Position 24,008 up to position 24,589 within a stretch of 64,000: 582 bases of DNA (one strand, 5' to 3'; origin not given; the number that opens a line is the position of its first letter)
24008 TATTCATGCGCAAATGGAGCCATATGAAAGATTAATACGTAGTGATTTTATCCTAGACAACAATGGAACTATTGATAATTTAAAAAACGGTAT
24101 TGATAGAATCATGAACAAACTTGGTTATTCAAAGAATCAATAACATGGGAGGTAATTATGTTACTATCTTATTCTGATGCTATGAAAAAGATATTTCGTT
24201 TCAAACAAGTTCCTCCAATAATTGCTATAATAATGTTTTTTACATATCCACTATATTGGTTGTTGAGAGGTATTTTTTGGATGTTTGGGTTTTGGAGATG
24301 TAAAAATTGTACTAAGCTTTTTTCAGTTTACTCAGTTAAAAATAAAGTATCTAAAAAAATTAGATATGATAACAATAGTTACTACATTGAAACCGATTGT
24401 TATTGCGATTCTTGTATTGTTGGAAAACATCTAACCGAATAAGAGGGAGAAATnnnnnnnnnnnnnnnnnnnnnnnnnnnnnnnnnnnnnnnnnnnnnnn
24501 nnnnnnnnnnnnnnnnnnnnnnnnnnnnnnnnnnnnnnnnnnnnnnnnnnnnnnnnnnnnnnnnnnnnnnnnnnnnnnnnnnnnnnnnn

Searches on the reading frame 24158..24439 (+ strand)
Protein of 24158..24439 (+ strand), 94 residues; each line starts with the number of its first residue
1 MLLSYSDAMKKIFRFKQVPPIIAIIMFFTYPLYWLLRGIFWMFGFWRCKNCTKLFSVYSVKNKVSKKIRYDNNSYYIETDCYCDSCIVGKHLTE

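Call 37: search_protein_families(library=pfam, proteins=[window:24158-24439:+], max_evalue=0.01)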
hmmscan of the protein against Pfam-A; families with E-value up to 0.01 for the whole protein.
window:24158-24439:+ (94 aa): 1 family
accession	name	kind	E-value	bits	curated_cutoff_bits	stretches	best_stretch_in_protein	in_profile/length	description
PF08996.15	zf-DNA_Pol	-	0.0024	18.1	25.7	1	45-85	44-85/186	DNA Polymerase alpha zinc finger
